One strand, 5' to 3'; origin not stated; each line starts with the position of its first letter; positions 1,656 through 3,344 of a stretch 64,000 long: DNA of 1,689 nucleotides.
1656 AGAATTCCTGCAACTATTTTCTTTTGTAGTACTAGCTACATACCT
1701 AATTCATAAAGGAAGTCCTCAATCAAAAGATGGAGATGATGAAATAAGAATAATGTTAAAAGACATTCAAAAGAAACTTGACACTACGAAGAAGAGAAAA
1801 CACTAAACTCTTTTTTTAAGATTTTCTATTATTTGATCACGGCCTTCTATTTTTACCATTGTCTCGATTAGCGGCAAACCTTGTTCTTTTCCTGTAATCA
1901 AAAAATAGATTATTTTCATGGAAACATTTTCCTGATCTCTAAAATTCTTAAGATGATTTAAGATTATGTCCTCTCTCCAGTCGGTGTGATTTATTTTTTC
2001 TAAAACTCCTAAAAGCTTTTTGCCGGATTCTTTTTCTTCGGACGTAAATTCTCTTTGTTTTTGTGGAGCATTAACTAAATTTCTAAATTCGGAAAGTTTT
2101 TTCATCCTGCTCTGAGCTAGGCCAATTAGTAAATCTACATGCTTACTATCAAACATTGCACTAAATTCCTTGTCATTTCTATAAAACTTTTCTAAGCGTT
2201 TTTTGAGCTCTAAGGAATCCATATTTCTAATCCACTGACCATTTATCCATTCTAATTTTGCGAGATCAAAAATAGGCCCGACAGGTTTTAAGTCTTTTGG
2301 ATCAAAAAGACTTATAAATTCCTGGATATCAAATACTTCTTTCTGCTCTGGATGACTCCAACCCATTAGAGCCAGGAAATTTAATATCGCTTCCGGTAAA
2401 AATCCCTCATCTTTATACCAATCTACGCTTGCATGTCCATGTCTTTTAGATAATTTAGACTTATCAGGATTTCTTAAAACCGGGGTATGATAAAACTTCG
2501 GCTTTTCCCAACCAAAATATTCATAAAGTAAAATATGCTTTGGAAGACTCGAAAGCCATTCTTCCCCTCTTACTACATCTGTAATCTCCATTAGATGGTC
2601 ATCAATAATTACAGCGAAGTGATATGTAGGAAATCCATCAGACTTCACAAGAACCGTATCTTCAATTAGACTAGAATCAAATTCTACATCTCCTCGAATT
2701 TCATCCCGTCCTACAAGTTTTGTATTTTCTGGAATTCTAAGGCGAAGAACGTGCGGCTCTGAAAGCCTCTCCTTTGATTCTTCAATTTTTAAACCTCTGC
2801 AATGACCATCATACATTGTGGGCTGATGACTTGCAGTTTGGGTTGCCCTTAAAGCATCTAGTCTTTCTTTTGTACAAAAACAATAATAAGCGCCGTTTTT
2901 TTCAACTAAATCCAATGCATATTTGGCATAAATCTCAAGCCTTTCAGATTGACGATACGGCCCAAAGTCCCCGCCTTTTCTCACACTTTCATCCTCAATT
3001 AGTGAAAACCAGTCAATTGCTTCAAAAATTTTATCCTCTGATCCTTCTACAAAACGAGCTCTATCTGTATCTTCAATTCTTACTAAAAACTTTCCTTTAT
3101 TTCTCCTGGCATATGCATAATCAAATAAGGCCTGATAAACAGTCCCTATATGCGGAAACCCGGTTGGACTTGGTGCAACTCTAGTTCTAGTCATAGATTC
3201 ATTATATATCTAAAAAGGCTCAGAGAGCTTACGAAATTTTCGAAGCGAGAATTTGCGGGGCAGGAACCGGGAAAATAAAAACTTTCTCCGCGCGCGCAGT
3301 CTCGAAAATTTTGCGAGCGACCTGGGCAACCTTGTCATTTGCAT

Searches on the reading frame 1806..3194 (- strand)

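Call 99: search_protein_families(library=pfam, proteins=[window:1806-3194:-], max_evalue=0.0001)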
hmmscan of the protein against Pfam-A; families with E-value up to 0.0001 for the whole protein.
window:1806-3194:- (463 aa): 2 families
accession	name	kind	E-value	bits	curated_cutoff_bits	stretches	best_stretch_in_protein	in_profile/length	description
PF00749.27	tRNA-synt_1c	-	2.9e-98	329.1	23.4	1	3-316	3-314/314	tRNA synthetases class I (E and Q), catalytic domain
PF19269.4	Anticodon_2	-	2.4e-05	25.2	23.6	1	335-461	7-139/141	Anticodon binding domain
